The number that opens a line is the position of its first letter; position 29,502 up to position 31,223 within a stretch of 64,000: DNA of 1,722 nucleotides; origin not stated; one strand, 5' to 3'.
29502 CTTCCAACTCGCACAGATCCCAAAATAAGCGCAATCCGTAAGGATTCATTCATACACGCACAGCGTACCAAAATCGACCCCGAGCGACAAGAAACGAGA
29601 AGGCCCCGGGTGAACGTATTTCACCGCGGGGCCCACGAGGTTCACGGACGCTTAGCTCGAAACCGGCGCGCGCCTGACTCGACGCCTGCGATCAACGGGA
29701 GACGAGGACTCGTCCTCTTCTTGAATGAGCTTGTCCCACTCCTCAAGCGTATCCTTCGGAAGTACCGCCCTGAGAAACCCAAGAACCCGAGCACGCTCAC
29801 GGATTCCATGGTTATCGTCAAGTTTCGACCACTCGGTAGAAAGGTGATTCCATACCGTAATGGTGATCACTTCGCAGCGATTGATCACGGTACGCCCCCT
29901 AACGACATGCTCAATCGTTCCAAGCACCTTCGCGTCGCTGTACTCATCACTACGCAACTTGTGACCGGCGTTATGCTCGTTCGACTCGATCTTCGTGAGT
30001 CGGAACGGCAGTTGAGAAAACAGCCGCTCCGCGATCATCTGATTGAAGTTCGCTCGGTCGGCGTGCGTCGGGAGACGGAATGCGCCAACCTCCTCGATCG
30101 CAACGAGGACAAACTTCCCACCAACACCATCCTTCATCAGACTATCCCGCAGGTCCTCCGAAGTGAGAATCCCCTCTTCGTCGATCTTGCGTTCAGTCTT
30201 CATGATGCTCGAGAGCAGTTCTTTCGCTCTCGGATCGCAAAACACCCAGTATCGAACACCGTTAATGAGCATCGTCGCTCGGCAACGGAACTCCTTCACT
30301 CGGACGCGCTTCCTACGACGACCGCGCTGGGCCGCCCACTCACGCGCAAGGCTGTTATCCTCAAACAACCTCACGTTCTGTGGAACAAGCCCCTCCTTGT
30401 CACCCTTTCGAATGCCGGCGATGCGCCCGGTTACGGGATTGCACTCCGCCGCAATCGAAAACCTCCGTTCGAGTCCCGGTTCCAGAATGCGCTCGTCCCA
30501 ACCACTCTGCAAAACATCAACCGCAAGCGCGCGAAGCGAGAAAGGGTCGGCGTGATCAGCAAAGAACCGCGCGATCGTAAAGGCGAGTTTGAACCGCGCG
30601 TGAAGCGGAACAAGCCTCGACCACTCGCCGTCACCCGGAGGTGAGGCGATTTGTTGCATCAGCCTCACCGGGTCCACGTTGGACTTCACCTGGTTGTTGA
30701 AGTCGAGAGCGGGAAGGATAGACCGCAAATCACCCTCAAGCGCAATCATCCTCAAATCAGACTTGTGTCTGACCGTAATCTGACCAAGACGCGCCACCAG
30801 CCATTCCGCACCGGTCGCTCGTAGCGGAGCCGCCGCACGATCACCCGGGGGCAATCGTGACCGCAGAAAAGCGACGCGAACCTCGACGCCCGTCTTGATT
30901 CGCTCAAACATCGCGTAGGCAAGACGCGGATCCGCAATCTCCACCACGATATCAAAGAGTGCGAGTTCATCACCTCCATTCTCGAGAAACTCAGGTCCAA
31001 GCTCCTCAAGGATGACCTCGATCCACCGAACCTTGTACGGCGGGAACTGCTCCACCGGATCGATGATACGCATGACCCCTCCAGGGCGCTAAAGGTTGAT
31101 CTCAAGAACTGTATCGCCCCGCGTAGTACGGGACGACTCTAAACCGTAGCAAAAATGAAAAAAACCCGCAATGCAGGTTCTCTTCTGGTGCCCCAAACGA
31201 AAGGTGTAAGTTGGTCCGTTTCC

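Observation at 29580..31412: GC-rich insertion carrying a single 473-aa orphan ORF between an FMN-reductase gene and ndk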

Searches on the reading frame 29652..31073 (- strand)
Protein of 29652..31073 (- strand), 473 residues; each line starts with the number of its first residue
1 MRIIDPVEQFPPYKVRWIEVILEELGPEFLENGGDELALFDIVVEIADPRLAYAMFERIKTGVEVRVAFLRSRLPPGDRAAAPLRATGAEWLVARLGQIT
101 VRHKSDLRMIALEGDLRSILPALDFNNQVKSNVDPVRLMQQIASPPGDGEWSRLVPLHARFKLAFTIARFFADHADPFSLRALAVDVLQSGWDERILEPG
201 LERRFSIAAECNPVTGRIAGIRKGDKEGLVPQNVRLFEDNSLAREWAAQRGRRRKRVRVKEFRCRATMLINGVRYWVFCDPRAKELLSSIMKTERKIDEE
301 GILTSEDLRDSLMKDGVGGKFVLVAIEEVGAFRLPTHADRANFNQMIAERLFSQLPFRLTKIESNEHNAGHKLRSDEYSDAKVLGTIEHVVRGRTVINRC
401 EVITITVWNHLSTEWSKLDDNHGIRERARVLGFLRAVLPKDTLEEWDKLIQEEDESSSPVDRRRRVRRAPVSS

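Call 3: search_protein_families(library=pfam, proteins=[window:29652-31073:-], max_evalue=1)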
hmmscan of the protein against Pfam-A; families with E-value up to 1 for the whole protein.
window:29652-31073:- (473 aa): 0 families

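Call 9: find_homologous_proteins(query=window:29652-31073:-, max_evalue=0.001)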
Query window:29652-31073:- (473 aa): 1 proteins with E <= 0.001 among 8000 candidates.
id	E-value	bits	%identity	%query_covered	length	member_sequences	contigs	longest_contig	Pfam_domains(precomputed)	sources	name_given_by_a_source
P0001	0.0e+0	1061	100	100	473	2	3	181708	-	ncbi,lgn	-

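Call 12: search_protein_families(library=padloc, proteins=[window:29652-31073:-], max_evalue=10)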
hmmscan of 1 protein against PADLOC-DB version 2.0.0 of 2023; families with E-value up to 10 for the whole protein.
window:29652-31073:- (473 aa): 0 families

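Call 13: search_protein_families(library=phrogs, proteins=[window:29652-31073:-], max_evalue=10)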
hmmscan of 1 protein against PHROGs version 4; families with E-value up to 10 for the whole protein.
window:29652-31073:- (473 aa): 0 families

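Call 14: search_protein_families(library=ncbifam, proteins=[window:29652-31073:-], max_evalue=10)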
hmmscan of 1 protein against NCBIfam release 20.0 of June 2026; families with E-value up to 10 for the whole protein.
window:29652-31073:- (473 aa): 0 families

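Call 15: find_encoding_contigs(protein=window:29652-31073:-, flank=10000, max_places=10)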
Protein window:29652-31073:- (473 aa): 4 contigs read that carry it; 3 places shown.
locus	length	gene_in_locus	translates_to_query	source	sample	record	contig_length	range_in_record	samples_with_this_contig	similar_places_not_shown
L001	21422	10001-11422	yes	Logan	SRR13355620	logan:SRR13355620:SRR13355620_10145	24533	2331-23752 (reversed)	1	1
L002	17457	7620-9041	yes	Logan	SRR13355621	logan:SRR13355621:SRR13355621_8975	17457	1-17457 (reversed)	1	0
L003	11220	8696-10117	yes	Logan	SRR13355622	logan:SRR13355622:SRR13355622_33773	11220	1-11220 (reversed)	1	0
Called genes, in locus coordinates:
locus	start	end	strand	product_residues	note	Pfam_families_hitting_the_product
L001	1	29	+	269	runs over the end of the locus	?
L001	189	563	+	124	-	PF10543:ORF6N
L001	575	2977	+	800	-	PF00133:tRNA-synt_1, PF01406:tRNA-synt_1e (faint), PF09334:tRNA-synt_1g, PF13603:tRNA-synt_1_2, PF00133:tRNA-synt_1, PF08264:Anticodon_1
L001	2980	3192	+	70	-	PF06348:DUF1059 (weak)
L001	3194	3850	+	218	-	PF00657:Lipase_GDSL, PF13472:Lipase_GDSL_2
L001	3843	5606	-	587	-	PF00664:ABC_membrane, PF00005:ABC_tran, PF02463:SMC_N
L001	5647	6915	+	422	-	PF02558:ApbA (weak), PF02737:3HCDH_N (faint), PF03721:UDPG_MGDP_dh_N, PF00984:UDPG_MGDP_dh, PF03720:UDPG_MGDP_dh_C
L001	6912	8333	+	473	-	PF13567:DUF4131, PF03772:Competence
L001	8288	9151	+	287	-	PF00753:Lactamase_B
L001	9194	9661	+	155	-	PF00334:NDK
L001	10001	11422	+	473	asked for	-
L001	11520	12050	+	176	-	PF03358:FMN_red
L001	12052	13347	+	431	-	PF00275:EPSP_synthase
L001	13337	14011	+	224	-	PF02163:Peptidase_M50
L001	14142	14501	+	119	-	PF00164:Ribosom_S12_S23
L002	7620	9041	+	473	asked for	-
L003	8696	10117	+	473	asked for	-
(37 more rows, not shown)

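Call 16: list_cluster_members(proteins=[window:29652-31073:-, window:31413-31880:-, window:29024-29572:-])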
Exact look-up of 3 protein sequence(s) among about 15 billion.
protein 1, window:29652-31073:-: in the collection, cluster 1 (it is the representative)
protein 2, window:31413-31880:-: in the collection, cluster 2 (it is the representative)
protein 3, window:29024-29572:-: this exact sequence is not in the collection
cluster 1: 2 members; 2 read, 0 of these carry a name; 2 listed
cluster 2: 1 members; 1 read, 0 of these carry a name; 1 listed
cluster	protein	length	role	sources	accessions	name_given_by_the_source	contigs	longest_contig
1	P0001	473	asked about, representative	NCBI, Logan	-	-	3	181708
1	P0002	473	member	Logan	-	-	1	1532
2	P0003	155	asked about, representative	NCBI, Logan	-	-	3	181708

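Call 17: search_protein_representatives(protein=window:29652-31073:-)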
Query: 473 residues. Proteins with E-value up to 0.001 (for the whole library): 19; up to 1e-10: 5; up to 1e-30: 2. The best 19 are listed.
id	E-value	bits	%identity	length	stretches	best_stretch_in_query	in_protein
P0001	0.0e+00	1060.8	100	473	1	1-473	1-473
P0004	2.3e-36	141.9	34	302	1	171-454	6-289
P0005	2.2e-28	115.6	31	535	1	64-448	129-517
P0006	7.2e-15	71.1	28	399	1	119-445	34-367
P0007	2.0e-13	66.3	27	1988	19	154-194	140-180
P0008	3.2e-09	52.5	30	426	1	133-431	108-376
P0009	7.9e-09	51.1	30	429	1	157-430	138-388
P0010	8.8e-07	44.4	28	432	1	121-441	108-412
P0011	1.7e-06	43.4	29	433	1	234-430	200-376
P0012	2.7e-06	42.8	27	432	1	235-443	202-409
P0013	1.2e-05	40.6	31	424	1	132-426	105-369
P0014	1.8e-05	40.1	25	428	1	86-434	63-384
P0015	3.2e-05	39.2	31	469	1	234-433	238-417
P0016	3.4e-05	39.2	28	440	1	123-442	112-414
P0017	4.5e-05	38.8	29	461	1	247-439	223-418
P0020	5.0e-04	35.3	50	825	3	18-51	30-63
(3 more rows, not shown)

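Call 18: predict_structure(protein=window:29652-31073:-)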
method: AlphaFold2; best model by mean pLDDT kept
length: 473 residues; sequences in the alignment: 1
mean_pLDDT: 34.6   pTM: 0.23
mean pLDDT of the five models: 34.6, 32.4, 31.7, 29.6, 28.6
residues with pLDDT >= 90: 0; 70-90: 0; 50-70: 8; < 50: 465
segments of 3 or more residues with pLDDT < 50: 1-443, 456-473
pLDDT, mean of each block of 10 residues (from residue 1): 30 30 32 32 34 36 30 29 29 29 27 31 33 42 45 40 46 39 43 36 30 28 25 31 33 30 35 37 39 37 37 39 32 32 38 29 25 28 28 26 30 39 43 42 50 49 40 29
secondary structure, 60 per line:
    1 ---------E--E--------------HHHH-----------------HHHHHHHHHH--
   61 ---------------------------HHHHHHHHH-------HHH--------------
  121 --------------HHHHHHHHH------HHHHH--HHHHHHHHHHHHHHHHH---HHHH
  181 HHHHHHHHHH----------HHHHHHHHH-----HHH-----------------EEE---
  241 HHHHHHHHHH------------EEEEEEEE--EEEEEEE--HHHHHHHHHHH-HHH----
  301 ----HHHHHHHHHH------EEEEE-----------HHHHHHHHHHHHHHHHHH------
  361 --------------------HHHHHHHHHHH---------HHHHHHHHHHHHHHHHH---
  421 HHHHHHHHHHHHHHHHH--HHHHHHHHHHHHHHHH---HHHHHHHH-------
elements in order: H28-31 H49-58 H88-96 H135-143 H150-154 H157-173 H177-190 H201-209 E235-237 H241-250 E263-270 E273-279 H282-292 H305-314 E321-325 H337-354 H381-391 H401-417 H421-437 H440-455 H459-466

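Call 22: find_homologous_proteins(query=A1, max_evalue=0.001)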
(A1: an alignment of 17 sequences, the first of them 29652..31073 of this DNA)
Query A1 (17 sequences) (473 aa, profile of the alignment): 2 proteins with E <= 0.001 among 8000 candidates.
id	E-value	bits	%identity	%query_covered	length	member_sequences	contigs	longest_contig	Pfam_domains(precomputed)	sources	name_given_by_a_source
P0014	6.0e-146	505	23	76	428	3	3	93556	-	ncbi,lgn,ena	ncbi:MAG: hypothetical protein AAB413_00960 [Patescibacteria group bacterium]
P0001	2.9e-113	397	100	100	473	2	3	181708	-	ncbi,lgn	-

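Call 24: search_solved_structures(query=A1, max_evalue=10, show_alignments=3)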
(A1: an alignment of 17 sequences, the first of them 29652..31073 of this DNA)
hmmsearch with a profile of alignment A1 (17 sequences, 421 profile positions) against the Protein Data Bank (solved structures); distinct sequences matched with E-value up to 10: 1.
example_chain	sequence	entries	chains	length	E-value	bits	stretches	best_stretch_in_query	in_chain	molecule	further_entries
7rdr_A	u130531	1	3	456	1.8e-11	46.7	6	19-100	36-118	Circular tendon repeat protein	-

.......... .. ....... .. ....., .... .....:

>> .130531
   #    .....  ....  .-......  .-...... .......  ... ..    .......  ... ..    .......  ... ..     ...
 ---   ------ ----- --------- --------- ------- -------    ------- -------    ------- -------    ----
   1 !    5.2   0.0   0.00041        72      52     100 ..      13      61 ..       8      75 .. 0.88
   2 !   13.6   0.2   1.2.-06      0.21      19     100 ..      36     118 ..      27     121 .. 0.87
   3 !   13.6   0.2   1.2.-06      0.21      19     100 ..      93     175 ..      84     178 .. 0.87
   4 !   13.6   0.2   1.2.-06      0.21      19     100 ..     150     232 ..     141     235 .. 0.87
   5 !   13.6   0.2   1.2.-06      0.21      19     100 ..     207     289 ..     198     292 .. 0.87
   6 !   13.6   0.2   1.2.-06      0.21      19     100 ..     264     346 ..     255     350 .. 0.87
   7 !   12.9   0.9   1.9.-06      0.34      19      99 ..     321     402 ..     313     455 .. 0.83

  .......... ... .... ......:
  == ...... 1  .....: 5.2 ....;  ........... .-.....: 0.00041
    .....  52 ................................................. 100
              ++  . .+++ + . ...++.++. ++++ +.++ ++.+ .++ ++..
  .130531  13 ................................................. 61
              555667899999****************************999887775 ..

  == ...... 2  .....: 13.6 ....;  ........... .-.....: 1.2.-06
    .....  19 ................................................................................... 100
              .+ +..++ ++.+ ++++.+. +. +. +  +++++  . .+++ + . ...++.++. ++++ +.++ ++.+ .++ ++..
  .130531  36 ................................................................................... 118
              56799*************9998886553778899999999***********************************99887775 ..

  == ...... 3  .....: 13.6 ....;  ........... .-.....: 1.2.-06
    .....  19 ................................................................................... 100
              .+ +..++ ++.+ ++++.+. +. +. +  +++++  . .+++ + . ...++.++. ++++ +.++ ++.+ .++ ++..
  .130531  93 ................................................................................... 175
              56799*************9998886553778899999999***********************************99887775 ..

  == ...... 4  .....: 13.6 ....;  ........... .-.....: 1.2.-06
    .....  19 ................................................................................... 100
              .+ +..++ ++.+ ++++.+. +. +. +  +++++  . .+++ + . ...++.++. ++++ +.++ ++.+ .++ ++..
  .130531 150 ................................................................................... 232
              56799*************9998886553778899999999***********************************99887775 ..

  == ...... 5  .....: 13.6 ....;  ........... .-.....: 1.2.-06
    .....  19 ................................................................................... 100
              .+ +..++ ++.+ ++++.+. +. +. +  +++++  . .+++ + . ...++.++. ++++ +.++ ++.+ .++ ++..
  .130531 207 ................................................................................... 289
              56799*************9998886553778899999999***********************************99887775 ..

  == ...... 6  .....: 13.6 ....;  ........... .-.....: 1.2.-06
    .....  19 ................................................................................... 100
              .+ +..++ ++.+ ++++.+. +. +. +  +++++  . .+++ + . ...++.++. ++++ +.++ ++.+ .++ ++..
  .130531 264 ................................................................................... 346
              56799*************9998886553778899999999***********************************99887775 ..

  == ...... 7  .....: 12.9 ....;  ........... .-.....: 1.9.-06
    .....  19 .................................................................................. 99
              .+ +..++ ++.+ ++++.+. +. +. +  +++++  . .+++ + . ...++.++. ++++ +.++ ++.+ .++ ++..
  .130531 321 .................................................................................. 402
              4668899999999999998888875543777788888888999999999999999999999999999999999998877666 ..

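Call 25: search_protein_families(library=pfam, alignment_id=A1, max_evalue=1)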
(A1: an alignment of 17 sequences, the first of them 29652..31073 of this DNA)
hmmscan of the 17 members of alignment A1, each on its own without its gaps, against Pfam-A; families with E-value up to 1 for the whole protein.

A. member 1, window:29652-31073:- (473 aa): 0 families

B. families by the number of members that match (of 17 scanned): 4 families
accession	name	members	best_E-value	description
PF12710.13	HAD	1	0.025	haloacid dehalogenase-like hydrolase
PF01242.24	PTPS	1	0.12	6-pyruvoyl tetrahydropterin synthase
PF23158.1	DUF7056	1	0.27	Domain of unknown function (DUF7056)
PF02756.19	GYR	1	0.42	GYR motif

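Call 26: find_encoding_contigs(protein=P0014, flank=8000, max_places=4)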
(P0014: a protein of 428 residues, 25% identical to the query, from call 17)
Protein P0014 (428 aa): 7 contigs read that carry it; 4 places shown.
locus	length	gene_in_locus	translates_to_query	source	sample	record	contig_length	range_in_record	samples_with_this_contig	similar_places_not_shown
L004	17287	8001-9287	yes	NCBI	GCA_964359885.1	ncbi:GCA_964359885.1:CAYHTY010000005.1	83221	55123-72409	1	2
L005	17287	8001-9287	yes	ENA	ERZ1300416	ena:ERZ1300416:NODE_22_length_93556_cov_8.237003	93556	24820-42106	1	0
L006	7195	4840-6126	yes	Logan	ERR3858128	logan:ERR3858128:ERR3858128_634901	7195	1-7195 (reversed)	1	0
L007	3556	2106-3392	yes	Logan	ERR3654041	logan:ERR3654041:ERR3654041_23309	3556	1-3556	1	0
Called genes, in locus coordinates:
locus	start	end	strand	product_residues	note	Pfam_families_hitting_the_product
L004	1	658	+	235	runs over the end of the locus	PF01209:Ubie_methyltran (weak), PF00891:Methyltransf_2 (weak), PF13489:Methyltransf_23, PF05175:MTS (weak), PF13847:Methyltransf_31, PF08241:Methyltransf_11, PF08242:Methyltransf_12, PF13649:Methyltransf_25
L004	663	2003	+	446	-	PF00266:Aminotran_5, PF00155:Aminotran_1_2, PF01053:Cys_Met_Meta_PP (weak)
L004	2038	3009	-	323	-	PF21694:DNA_pol3_delta_C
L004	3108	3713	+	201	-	PF05157:MshEN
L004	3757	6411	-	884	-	PF02739:5_3_exonuc_N, PF01367:5_3_exonuc, PF00476:DNA_pol_A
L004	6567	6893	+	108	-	-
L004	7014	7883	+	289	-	-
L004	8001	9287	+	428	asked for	-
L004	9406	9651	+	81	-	PF04014:MazE_antitoxin (weak)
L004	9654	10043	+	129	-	PF01850:PIN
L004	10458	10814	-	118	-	-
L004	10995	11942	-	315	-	PF02899:Phage_int_SAM_1, PF13102:Phage_int_SAM_5 (weak), PF13495:Phage_int_SAM_4, PF00589:Phage_integrase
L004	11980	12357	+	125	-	-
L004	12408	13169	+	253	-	PF13098:Thioredoxin_2 (weak), PF13462:Thioredoxin_4, PF01323:DSBA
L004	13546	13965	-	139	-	PF01934:HepT-like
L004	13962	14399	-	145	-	PF01909:NTP_transf_2 (weak), PF18765:Polbeta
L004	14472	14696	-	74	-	-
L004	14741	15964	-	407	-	PF07690:MFS_1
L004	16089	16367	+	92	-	PF00312:Ribosomal_S15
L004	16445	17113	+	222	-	PF01936:NYN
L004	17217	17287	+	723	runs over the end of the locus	PF01138:RNase_PH, PF03725:RNase_PH_C, PF01138:RNase_PH, PF00013:KH_1, PF00575:S1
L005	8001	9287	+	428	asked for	-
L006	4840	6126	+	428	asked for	-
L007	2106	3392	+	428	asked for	-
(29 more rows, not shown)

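Call 27: find_encoding_contigs(protein=P0004, flank=8000, max_places=4)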
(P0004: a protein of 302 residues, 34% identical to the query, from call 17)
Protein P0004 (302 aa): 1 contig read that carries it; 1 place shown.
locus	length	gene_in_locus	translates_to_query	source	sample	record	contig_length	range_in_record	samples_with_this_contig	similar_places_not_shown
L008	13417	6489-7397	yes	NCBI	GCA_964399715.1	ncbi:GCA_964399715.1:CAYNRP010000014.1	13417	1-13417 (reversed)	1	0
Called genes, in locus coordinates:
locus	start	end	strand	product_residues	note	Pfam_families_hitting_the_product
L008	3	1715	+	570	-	?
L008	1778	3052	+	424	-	PF02558:ApbA (weak), PF03721:UDPG_MGDP_dh_N, PF00984:UDPG_MGDP_dh, PF03720:UDPG_MGDP_dh_C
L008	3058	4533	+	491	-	PF13567:DUF4131, PF03772:Competence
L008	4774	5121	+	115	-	PF00753:Lactamase_B (faint)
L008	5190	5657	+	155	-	PF00334:NDK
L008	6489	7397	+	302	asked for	-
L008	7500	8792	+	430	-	PF00275:EPSP_synthase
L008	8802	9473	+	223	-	PF02163:Peptidase_M50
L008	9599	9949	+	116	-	PF00164:Ribosom_S12_S23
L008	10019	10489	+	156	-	PF00177:Ribosomal_S7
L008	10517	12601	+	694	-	PF00009:GTP_EFTU, PF03144:GTP_EFTU_D2, PF22042:EF-G_D2, PF14492:EFG_III, PF16658:RF3_C, PF03764:EFG_IV, PF00679:EFG_C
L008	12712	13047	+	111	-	-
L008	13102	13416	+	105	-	?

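Call 28: find_encoding_contigs(protein=P0005, flank=8000, max_places=4)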
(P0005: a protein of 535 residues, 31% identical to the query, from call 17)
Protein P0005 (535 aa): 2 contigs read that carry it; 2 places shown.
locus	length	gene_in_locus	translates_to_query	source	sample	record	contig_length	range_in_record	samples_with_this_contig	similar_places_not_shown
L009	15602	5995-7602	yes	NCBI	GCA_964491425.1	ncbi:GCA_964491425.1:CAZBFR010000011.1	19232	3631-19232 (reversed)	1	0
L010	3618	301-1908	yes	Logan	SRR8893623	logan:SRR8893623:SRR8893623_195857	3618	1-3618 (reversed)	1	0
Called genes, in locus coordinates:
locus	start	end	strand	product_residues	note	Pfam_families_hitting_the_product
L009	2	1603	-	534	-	?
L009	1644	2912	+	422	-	PF02558:ApbA (weak), PF02737:3HCDH_N (faint), PF03446:NAD_binding_2 (faint), PF03721:UDPG_MGDP_dh_N, PF00984:UDPG_MGDP_dh, PF03720:UDPG_MGDP_dh_C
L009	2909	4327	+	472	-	PF13567:DUF4131, PF03772:Competence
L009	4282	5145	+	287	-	PF00753:Lactamase_B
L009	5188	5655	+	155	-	PF00334:NDK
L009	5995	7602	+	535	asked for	-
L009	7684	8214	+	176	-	PF03358:FMN_red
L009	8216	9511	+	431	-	PF00275:EPSP_synthase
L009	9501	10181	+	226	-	PF02163:Peptidase_M50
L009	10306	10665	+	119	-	PF00164:Ribosom_S12_S23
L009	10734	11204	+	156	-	PF00177:Ribosomal_S7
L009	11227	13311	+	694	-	PF00009:GTP_EFTU, PF03144:GTP_EFTU_D2, PF22042:EF-G_D2, PF14492:EFG_III, PF16658:RF3_C, PF03764:EFG_IV, PF00679:EFG_C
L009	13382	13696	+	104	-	-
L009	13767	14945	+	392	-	PF00009:GTP_EFTU, PF03144:GTP_EFTU_D2, PF03143:GTP_EFTU_D3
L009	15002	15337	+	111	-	PF00338:Ribosomal_S10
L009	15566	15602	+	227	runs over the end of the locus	PF00297:Ribosomal_L3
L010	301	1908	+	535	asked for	-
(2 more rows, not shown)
